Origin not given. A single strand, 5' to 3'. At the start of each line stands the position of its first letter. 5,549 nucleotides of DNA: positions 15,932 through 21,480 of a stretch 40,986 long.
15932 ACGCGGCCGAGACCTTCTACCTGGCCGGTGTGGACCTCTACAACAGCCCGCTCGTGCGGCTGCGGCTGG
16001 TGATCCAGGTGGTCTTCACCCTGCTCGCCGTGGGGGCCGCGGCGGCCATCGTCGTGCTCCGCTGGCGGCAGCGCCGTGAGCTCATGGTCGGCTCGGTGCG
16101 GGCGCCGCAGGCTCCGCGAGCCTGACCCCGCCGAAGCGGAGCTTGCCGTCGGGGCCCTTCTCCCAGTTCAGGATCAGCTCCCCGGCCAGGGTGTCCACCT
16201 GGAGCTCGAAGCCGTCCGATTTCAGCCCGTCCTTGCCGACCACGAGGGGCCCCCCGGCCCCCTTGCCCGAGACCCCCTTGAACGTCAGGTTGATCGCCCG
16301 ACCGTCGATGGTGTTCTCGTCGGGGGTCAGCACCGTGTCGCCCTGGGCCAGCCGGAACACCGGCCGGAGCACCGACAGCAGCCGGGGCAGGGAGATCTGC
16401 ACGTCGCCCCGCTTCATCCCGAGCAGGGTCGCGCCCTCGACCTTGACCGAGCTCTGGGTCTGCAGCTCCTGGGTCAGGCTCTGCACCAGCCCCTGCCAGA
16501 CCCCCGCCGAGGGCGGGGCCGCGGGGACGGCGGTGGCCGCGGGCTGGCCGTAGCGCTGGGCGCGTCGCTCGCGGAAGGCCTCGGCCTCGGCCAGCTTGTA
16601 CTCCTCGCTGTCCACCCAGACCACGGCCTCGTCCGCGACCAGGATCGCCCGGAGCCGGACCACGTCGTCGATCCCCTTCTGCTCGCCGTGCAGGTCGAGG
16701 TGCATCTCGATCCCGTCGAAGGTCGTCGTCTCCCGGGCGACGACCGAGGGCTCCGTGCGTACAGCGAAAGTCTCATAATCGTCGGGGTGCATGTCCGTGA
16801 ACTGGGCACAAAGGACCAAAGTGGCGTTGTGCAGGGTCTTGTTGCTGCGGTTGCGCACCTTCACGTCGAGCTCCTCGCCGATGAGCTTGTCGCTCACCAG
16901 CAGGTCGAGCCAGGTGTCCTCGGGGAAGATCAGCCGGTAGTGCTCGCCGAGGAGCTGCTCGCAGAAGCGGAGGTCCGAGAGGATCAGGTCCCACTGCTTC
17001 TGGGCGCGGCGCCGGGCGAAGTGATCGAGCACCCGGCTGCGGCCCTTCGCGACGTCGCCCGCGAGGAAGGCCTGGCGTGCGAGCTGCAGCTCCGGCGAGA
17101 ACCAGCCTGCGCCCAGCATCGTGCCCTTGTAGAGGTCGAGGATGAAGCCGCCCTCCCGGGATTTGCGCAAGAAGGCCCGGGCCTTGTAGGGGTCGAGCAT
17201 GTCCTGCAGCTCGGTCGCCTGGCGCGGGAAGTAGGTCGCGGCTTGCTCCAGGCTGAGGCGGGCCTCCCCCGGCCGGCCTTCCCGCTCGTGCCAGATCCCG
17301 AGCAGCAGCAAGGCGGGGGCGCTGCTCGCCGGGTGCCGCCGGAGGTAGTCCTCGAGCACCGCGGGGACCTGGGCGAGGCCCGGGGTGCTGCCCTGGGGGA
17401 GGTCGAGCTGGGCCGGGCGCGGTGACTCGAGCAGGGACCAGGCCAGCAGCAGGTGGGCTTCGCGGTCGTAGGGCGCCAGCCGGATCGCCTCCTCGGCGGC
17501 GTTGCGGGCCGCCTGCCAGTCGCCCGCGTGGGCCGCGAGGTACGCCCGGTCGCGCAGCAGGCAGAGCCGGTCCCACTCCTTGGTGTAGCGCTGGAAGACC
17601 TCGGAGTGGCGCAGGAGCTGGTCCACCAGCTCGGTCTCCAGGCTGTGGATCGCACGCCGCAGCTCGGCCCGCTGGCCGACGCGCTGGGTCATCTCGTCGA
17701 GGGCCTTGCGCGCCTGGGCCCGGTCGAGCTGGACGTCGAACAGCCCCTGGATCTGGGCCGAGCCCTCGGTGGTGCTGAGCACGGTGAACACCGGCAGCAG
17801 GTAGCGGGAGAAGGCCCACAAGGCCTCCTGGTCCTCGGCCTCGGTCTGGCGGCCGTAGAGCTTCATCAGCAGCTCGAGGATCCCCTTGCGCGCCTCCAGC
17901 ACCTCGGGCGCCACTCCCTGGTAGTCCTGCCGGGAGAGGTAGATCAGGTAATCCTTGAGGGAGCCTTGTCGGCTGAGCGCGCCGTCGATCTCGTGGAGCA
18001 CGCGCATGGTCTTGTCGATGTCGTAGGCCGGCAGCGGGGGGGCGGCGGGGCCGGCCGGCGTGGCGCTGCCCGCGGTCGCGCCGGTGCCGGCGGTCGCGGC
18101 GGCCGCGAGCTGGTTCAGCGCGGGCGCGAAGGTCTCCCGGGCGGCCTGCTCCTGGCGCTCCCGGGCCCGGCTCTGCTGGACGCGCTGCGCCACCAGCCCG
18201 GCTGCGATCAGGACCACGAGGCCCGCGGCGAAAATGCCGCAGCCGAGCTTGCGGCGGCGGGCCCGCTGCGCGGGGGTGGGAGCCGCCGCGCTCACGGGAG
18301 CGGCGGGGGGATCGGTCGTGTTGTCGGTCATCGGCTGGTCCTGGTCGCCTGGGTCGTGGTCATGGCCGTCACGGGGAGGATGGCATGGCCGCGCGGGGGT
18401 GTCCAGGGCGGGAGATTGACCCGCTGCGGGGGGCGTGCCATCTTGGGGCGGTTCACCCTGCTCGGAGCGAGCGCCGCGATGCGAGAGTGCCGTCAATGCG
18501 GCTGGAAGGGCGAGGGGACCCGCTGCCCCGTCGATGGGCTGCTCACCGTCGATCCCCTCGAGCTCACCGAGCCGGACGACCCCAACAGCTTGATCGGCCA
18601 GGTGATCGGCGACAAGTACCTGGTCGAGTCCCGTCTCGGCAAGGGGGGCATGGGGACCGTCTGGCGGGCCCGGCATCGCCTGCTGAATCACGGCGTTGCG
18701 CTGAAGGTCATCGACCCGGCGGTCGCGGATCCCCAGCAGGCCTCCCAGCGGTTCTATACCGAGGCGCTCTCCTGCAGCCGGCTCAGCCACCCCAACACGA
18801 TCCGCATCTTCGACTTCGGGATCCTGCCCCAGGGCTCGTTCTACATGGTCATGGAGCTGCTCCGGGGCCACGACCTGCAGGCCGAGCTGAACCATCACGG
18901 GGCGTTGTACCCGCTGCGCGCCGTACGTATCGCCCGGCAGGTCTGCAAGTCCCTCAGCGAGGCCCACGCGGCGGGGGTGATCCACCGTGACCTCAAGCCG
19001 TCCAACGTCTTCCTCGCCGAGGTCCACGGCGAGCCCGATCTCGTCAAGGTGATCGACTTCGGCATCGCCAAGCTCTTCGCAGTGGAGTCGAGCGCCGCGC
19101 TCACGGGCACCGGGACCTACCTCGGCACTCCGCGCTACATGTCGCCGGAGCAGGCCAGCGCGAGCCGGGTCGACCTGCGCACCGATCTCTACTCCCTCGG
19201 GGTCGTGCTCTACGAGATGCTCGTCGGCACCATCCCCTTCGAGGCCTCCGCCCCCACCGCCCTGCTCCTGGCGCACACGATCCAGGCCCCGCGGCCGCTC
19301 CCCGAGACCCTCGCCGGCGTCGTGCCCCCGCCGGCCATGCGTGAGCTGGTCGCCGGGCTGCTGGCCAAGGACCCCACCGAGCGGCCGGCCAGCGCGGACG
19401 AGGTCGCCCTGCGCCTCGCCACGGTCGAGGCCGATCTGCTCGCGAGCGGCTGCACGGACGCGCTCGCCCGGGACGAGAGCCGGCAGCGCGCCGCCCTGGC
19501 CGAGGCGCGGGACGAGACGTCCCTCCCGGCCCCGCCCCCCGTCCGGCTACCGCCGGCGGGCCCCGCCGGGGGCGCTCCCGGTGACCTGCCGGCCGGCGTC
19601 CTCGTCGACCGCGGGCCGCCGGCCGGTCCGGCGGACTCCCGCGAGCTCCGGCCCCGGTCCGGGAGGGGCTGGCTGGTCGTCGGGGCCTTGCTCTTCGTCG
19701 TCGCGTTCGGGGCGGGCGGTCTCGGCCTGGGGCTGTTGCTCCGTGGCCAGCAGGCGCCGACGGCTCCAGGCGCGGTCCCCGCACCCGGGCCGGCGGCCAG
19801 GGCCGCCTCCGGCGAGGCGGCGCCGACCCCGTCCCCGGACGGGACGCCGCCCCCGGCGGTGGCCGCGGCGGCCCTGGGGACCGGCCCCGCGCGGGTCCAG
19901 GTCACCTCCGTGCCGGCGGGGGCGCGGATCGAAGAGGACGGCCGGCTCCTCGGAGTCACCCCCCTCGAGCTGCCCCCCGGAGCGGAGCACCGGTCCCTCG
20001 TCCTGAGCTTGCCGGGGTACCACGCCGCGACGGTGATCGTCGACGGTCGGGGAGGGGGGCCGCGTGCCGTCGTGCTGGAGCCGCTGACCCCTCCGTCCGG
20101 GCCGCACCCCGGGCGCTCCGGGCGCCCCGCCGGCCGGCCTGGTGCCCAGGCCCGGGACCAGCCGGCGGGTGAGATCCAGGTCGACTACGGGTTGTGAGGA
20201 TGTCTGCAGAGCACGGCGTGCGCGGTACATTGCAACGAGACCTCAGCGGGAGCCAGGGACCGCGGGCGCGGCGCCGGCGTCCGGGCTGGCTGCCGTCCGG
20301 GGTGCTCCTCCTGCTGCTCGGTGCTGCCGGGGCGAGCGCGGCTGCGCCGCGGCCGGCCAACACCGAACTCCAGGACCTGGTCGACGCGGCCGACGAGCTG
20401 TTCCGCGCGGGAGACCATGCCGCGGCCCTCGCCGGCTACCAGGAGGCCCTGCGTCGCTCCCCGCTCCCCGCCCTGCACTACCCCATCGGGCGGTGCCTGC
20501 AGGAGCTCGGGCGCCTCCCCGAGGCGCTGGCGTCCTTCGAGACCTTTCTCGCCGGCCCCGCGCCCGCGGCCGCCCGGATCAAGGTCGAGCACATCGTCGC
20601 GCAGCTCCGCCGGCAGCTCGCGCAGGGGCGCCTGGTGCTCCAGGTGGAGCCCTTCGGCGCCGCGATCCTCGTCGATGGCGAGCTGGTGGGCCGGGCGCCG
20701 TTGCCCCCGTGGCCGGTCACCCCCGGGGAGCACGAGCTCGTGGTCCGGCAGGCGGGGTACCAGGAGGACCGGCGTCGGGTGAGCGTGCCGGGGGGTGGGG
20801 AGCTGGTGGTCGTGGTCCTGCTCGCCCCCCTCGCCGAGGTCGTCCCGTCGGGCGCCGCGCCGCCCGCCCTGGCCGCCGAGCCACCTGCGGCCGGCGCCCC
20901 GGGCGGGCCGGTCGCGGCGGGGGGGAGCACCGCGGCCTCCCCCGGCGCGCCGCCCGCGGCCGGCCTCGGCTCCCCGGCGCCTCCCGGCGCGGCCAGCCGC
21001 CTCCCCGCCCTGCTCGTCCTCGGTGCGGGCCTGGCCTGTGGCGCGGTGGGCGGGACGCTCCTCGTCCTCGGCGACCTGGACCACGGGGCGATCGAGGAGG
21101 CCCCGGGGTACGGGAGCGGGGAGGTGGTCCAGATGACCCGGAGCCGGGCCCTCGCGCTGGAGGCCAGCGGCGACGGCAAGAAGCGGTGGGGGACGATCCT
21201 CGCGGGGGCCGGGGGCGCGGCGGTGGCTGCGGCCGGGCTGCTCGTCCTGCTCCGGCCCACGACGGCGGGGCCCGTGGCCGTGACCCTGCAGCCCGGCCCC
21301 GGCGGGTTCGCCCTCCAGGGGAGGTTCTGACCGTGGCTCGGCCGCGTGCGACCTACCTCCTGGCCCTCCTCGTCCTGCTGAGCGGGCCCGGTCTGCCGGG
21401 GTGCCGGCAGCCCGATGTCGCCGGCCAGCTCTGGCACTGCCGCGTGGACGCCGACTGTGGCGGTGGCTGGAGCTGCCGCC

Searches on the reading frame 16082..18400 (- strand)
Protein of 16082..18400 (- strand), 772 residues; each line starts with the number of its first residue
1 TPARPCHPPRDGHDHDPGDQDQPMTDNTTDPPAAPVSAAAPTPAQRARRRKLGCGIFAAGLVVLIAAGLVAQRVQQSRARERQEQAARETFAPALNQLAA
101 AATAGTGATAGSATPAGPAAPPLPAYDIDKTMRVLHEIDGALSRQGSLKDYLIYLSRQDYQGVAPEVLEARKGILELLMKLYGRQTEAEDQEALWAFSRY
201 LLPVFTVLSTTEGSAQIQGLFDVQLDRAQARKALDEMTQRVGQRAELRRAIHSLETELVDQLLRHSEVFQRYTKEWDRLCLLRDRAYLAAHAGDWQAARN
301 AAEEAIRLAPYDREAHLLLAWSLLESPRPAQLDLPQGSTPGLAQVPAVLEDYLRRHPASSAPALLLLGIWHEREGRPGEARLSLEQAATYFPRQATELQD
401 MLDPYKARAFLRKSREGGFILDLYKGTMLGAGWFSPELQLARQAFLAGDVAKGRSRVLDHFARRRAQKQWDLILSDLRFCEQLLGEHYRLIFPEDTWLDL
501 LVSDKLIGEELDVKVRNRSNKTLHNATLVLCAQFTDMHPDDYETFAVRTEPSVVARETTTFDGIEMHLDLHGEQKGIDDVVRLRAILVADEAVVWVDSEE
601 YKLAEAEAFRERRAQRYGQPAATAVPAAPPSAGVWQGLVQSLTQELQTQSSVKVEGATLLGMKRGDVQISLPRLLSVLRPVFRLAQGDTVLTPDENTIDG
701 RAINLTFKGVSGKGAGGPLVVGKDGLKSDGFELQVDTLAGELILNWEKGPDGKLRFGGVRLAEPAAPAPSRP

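Call 12: search_protein_families(library=pfam, proteins=[window:16082-18400:-], max_evalue=0.001)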
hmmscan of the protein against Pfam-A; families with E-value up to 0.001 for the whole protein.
window:16082-18400:- (772 aa): 1 family
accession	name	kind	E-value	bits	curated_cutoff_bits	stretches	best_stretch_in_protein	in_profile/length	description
PF07719.23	TPR_2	-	1.1e-06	28.8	27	0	282-311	4-33/34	Tetratricopeptide repeat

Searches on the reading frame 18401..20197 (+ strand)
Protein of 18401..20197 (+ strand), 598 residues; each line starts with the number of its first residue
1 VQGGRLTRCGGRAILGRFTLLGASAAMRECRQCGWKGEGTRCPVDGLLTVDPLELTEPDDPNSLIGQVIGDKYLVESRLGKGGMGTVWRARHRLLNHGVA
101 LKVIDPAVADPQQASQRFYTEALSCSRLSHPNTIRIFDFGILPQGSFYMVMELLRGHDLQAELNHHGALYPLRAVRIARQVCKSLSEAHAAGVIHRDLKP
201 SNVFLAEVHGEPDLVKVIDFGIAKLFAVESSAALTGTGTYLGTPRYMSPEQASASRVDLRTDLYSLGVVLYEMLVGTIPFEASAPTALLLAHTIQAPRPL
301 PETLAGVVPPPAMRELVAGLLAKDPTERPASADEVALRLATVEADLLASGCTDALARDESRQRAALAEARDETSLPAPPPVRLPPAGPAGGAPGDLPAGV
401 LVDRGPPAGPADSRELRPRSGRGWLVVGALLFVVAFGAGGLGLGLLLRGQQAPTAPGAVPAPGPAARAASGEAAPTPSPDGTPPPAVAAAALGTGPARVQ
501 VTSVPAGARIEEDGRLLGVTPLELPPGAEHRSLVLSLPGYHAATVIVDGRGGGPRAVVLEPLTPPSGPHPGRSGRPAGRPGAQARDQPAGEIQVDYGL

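Call 12: search_protein_families(library=pfam, proteins=[window:18401-20197:+], max_evalue=0.001)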
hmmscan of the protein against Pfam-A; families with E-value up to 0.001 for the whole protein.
window:18401-20197:+ (598 aa): 4 families
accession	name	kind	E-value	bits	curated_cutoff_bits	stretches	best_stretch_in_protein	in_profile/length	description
PF00069.31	Pkinase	-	4.4e-48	164.4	31.7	1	74-331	2-254/263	Protein kinase domain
PF07714.23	PK_Tyr_Ser-Thr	-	1e-29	104.1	23.1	1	76-330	4-250/258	Protein tyrosine and serine/threonine kinase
PF08308.17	PEGA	-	3e-06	27.5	20.8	1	499-545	4-51/71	PEGA domain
PF03109.22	ABC1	-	0.0006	19.5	22.9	0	148-224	144-215/244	ABC1 atypical kinase-like domain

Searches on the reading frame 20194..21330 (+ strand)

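Call 12: search_protein_families(library=pfam, proteins=[window:20194-21330:+], max_evalue=0.001)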
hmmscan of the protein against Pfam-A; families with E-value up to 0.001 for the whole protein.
window:20194-21330:+ (378 aa): 4 families
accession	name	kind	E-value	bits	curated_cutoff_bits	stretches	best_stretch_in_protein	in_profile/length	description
PF08308.17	PEGA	-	2.3e-07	31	20.8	1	146-200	3-57/71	PEGA domain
PF13432.12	TPR_16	-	2.6e-05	25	32.7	1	64-121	2-59/65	Tetratricopeptide repeat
PF07719.23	TPR_2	-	2.6e-05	24.5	27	0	66-90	8-32/34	Tetratricopeptide repeat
PF14559.12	TPR_19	-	0.0007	20.3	25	0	69-115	1-48/68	Tetratricopeptide repeat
